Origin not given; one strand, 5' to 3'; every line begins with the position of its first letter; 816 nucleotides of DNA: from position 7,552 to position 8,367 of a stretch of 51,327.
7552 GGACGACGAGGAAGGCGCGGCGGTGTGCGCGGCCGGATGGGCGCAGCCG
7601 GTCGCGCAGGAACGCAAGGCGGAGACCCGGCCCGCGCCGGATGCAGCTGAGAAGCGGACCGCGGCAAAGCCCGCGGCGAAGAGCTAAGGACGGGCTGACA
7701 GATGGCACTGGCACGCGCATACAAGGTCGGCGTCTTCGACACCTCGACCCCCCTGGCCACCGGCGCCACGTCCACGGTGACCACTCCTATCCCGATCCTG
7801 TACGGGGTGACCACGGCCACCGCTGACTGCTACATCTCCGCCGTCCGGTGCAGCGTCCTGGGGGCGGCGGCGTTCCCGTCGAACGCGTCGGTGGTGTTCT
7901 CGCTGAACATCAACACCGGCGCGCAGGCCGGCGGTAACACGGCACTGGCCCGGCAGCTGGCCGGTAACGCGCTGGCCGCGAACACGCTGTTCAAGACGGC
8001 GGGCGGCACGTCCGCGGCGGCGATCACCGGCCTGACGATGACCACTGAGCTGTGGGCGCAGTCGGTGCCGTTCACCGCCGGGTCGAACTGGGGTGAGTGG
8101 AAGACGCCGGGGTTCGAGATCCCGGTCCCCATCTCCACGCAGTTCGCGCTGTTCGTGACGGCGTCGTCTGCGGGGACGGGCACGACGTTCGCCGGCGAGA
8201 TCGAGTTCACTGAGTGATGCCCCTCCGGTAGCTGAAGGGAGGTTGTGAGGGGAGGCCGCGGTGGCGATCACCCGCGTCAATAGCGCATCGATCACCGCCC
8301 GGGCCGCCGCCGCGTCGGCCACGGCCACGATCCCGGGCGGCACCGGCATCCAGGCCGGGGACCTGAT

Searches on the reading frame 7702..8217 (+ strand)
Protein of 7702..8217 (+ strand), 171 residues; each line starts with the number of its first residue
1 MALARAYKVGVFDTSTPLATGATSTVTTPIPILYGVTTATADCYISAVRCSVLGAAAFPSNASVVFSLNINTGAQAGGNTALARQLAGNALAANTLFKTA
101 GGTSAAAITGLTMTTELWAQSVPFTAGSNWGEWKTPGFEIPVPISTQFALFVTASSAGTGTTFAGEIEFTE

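Call 7: search_protein_families(library=pfam, proteins=[window:7702-8217:+], max_evalue=0.01)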
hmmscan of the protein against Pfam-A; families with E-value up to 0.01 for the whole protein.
window:7702-8217:+ (171 aa): 0 families

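Call 8: search_protein_families(library=phrogs, proteins=[window:7702-8217:+], max_evalue=0.01)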
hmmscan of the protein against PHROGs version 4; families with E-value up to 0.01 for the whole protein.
window:7702-8217:+ (171 aa): 0 families

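Call 46: find_homologous_proteins(query=window:7702-8214:+, max_evalue=0.001)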
Query window:7702-8214:+ (171 aa): 169 proteins with E <= 0.001 among 767 candidates; the best 120 are listed.
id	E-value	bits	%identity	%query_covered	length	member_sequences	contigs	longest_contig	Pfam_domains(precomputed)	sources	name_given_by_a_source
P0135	9.8e-96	336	95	100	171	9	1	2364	-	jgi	jgi:hypothetical protein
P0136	2.8e-94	331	94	100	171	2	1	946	-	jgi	jgi:hypothetical protein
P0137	2.2e-92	325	91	100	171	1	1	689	-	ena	-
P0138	1.1e-91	323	92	100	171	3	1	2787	-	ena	-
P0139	1.7e-89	316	88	100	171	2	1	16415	-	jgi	jgi:hypothetical protein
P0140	5.0e-89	314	90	100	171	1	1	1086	-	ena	-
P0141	3.1e-87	308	87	100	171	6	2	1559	-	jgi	jgi:hypothetical protein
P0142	1.4e-86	306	86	100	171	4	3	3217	-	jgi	jgi:hypothetical protein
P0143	2.4e-86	306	89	98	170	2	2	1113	-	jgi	jgi:hypothetical protein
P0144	3.4e-86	305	87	100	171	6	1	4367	-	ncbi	-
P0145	2.0e-85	303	86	100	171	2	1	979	-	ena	-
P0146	1.1e-84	300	86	100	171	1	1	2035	-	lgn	-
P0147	7.6e-84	297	85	100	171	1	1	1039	-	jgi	jgi:hypothetical protein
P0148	1.5e-83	296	85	100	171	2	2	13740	-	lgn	-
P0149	3.2e-83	295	87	100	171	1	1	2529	-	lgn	-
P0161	2.8e-75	270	79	100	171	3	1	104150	-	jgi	jgi:hypothetical protein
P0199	6.9e-59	216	67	100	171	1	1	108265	-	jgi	jgi:hypothetical protein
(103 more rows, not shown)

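Call 47: find_encoding_contigs(protein=P0161, flank=10000, max_places=1)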
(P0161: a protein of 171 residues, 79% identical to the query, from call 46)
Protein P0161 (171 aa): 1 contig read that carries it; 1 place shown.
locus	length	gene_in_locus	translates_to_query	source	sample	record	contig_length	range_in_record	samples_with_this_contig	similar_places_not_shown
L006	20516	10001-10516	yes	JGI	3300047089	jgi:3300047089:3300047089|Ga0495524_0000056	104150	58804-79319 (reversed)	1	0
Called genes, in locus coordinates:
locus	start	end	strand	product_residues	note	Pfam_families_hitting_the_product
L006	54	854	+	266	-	PF04724:Glyco_transf_17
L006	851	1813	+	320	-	PF01073:3Beta_HSD, PF01370:Epimerase, PF02719:Polysacc_synt_2 (weak), PF04321:RmlD_sub_bind, PF13460:NAD_binding_10, PF16363:GDP_Man_Dehyd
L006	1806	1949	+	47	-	-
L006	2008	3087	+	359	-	PF08421:Methyltransf_13 (weak), PF13489:Methyltransf_23, PF08242:Methyltransf_12 (weak), PF08484:Methyltransf_14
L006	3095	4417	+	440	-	PF13578:Methyltransf_24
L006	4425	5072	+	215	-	-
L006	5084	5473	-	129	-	-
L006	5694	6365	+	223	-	-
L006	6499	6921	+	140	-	PF13578:Methyltransf_24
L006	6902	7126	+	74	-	-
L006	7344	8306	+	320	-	PF13692:Glyco_trans_1_4, PF13524:Glyco_trans_1_2 (weak), PF00534:Glycos_transf_1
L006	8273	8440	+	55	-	-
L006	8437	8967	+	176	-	PF13847:Methyltransf_31 (weak), PF13649:Methyltransf_25 (weak)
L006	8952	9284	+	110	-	-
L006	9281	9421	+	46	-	-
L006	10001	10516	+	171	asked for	-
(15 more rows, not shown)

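Call 48: find_encoding_contigs(protein=P0199, flank=10000, max_places=1)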
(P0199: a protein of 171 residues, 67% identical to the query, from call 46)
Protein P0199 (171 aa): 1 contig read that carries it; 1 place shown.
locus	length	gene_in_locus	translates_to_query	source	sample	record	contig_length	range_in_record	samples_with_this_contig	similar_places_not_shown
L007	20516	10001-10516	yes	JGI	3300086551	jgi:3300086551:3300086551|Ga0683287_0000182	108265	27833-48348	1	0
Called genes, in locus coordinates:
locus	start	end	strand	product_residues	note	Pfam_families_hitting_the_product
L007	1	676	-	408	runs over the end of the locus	PF00772:DnaB, PF13481:AAA_25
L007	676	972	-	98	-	-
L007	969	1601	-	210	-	-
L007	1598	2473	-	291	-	-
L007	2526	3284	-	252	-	-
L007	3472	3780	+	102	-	-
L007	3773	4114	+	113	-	-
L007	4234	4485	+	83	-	-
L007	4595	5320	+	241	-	-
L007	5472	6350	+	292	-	-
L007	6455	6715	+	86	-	-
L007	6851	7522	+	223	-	-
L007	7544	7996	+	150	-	-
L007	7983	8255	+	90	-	-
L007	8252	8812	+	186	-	-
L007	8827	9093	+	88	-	-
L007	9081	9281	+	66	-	-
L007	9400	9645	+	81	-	-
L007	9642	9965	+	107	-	-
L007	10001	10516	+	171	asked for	-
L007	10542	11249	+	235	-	-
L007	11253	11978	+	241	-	-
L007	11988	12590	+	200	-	-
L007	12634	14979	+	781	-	-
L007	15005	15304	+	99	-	-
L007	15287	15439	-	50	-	-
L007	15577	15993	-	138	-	-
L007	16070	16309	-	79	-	-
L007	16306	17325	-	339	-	PF06067:DUF932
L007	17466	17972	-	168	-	-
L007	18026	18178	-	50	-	-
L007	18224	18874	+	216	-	-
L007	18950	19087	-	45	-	-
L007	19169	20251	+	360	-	PF18724:ADDT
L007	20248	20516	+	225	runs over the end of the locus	-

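Call 51: search_solved_structures(query=A5, max_evalue=10)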
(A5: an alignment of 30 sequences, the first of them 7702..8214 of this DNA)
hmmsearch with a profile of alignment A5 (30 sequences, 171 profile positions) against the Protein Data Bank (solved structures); distinct sequences matched with E-value up to 10: 8.
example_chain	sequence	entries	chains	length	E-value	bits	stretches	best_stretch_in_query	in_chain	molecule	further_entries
5tma_A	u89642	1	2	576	0.13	15.4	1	42-143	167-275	Pyruvate decarboxylase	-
2w3j_A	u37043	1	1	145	0.19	14.9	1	78-159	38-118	CARBOHYDRATE BINDING MODULE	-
4zp1_A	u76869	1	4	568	0.2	14.8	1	42-143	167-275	Pyruvate decarboxylase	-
2wva_A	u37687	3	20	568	0.2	14.8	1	42-143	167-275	PYRUVATE DECARBOXYLASE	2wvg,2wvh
3oe1_A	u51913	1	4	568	0.2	14.8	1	42-143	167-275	Pyruvate decarboxylase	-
3u31_A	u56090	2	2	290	0.25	14.5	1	81-153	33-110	Transcriptional regulatory protein sir2 homologue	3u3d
3jwp_A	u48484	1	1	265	0.26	14.5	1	84-153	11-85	Transcriptional regulatory protein sir2 homologue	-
6qvk_1A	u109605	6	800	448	0.4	13.8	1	55-111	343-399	Major capsid protein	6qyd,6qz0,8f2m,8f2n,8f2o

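Call 52: search_protein_families(library=ncbifam, proteins=[window:7702-8214:+], max_evalue=1)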
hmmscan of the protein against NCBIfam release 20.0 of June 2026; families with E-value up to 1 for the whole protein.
window:7702-8214:+ (171 aa): 1 family
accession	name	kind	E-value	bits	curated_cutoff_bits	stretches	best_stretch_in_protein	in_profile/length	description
TIGR01172.1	cysE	equivalog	0.12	12.4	210.65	1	11-90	75-154/162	serine O-acetyltransferase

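Call 54: find_related_loci(query=A5, collection=viral_contigs, flank=10000)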
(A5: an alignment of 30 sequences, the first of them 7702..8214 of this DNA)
Query A5 (171 aa) in viral_contigs; peptide patterns used: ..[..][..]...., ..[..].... (x = any residue, [..] = any of these).
104 stretches matched a pattern; 50 encode a relative of the query (tblastn E <= 1e-3); 49 distinct loci.
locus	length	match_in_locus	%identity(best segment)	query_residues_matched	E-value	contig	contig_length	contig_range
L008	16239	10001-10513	87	1-171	1e-88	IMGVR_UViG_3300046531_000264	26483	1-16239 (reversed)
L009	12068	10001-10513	87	1-171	1e-88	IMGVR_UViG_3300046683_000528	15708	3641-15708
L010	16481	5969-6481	87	1-171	1e-88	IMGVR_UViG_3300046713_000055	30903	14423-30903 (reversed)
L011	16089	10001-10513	87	1-171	1e-88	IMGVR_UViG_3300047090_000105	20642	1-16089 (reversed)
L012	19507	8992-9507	82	1-171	7e-86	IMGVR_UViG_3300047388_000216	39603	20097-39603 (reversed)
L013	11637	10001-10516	82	1-171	7e-86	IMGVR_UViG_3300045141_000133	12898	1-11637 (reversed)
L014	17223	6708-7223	78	1-171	5e-81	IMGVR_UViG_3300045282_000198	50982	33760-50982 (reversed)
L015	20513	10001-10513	79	1-171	3e-76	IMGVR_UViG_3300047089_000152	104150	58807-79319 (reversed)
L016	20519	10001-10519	66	1-171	2e-65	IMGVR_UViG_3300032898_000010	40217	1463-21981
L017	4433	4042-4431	84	1-130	2e-64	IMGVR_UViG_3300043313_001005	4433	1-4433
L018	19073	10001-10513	70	1-171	1e-63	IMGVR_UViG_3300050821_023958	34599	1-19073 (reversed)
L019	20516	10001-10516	64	1-171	3e-62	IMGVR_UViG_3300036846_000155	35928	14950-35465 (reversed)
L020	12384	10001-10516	68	1-171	5e-62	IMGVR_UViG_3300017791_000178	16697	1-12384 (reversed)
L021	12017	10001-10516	63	1-171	1e-60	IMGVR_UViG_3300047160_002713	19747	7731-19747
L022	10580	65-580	66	1-171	2e-60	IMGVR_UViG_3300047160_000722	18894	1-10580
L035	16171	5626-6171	32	1-171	6e-19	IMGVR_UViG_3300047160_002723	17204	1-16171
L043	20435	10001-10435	35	1-142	7e-14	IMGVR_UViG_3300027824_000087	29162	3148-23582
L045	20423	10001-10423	35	1-140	9e-14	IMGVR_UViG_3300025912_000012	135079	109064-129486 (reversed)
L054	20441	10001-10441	32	1-146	1e-11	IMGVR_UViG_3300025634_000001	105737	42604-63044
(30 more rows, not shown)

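Call 57: search_dna_similar(query=window:7702-8214:+, collection=phages, mode=protein, max_evalue=0.1, max_rows=20)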
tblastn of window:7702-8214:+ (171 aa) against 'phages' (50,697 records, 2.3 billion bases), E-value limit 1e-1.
No match.

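Call 60: find_related_loci(query=A5, collection=genome_contigs, flank=10000)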
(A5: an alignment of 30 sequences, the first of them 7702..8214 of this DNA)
Query A5 (171 aa) in genome_contigs; peptide patterns used: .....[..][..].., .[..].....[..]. (x = any residue, [..] = any of these).
41 stretches matched a pattern, but none encodes a relative of the query by tblastn (E <= 1e-3).

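Call 70: search_protein_families(library=pfam, proteins=[L045:2432-4123:+, L045:4486-5034:+, L045:5324-6523:+, L045:6690-7607:+, L045:7600-8349:+, L045:8346-8957:+, L045:9247-9939:+, L045:10563-11282:+, L045:14738-18982:+, L045:1067-1795:+], max_evalue=0.001)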
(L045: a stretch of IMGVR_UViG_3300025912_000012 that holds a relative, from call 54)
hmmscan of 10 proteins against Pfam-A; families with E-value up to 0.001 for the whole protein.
L045:2432-4123:+ (563 aa): 3 families
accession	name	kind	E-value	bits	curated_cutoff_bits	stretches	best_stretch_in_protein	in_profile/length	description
PF17289.8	Terminase_6C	-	1.2e-16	61.5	22.6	1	298-446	2-153/155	Terminase RNaseH-like domain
PF03237.21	Terminase_6N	-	3.2e-14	53.6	22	1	73-279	2-213/215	Terminase large subunit, T4likevirus-type, N-terminal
PF22530.2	Terminase-T7_RNaseH-like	-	0.00075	20.2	27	0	299-371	1-70/108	Terminase Bacteriophage T7, Ribonuclease H-like domain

L045:4486-5034:+ (182 aa): 0 families

L045:5324-6523:+ (399 aa): 2 families
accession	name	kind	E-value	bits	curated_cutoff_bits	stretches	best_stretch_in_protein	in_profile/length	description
PF13692.12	Glyco_trans_1_4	-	3.9e-12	47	27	1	199-328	4-125/142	Glycosyl transferases group 1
PF00534.26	Glycos_transf_1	-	1e-11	45.1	26.4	1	206-324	24-134/172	Glycosyl transferases group 1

L045:6690-7607:+ (305 aa): 0 families

L045:7600-8349:+ (249 aa): 6 families
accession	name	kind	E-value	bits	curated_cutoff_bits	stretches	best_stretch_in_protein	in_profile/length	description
PF08003.17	Methyltransf_9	-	1.3e-12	47.8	23.8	1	49-206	112-263/315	Protein of unknown function (DUF1698)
PF13489.12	Methyltransf_23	-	1.8e-11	44.5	27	1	44-161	14-124/164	Methyltransferase domain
PF13847.12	Methyltransf_31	-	2.6e-10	40.6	27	1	53-166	4-119/145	Methyltransferase domain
PF08241.18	Methyltransf_11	-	3.1e-10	41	21.2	1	57-155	1-94/95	Methyltransferase domain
PF13649.12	Methyltransf_25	-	7.5e-10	39.8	27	1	56-152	1-97/97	Methyltransferase domain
PF08242.18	Methyltransf_12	-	1.2e-09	39.2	30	1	57-153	1-97/98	Methyltransferase domain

L045:8346-8957:+ (203 aa): 3 families
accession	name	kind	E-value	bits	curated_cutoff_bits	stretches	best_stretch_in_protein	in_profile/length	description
PF13578.12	Methyltransf_24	-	9.5e-19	68.7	26.3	1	53-157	1-105/105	Methyltransferase domain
PF04989.18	RMNT_CmcI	-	3.2e-08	34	23.2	1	52-164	36-155/206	Rhamnosyl O-methyltransferase/CmcI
PF01596.23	Methyltransf_3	-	0.00013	21.8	22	1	51-170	47-160/204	O-methyltransferase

L045:9247-9939:+ (230 aa): 0 families

L045:10563-11282:+ (239 aa): 0 families

L045:14738-18982:+ (1414 aa): 2 families
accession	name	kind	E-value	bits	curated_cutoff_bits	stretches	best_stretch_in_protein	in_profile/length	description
PF00293.34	NUDIX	-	2.6e-10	40.9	21.1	1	918-1029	4-122/134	NUDIX domain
PF04860.17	Phage_portal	-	7.7e-10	38.9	39.1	1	247-484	107-321/321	Phage portal protein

L045:1067-1795:+ (242 aa): 0 families

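Call 85: search_protein_families(library=pfam, proteins=[L054:10605-15587:+, L043:13500-19067:+, L045:11311-14265:+, L035:8098-11100:+], max_evalue=0.01)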
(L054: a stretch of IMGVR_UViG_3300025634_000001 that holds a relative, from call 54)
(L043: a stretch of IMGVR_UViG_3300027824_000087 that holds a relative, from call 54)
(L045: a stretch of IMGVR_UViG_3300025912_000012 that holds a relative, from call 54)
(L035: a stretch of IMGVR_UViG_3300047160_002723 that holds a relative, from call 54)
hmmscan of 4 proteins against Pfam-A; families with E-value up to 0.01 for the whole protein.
L054:10605-15587:+ (1661 aa): 0 families

L043:13500-19067:+ (1856 aa): 0 families

L045:11311-14265:+ (985 aa): 0 families

L035:8098-11100:+ (1001 aa): 0 families

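Call 100: search_solved_structures(query=A6, max_evalue=10)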
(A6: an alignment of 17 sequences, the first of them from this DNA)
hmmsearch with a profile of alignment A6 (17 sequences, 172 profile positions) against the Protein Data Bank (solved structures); distinct sequences matched with E-value up to 10: 0.

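Call 102: search_protein_families(library=phrogs, alignment_id=A6, max_evalue=0.05)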
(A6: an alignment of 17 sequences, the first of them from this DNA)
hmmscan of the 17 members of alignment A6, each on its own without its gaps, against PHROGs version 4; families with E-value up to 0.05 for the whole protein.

A. member 1, seq(171 aa): 0 families

B. families by the number of members that match (of 17 scanned): 3 families
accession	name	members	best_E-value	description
phrog_159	-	1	0.029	RuvC-like Holliday junction resolvase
phrog_1800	-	1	0.044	tail collar fiber protein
phrog_18519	-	1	0.044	-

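Call 103: search_protein_families(library=pfam, alignment_id=A6, max_evalue=0.05)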
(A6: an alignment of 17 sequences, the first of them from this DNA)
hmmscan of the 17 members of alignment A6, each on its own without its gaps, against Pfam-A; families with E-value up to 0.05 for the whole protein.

A. member 1, seq(171 aa): 0 families

B. families by the number of members that match (of 17 scanned): 0 families

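Call 107: search_protein_families(library=padloc, proteins=[window:7702-8214:+], max_evalue=0.01)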
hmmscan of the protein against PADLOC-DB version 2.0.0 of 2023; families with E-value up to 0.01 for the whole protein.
window:7702-8214:+ (171 aa): 0 families
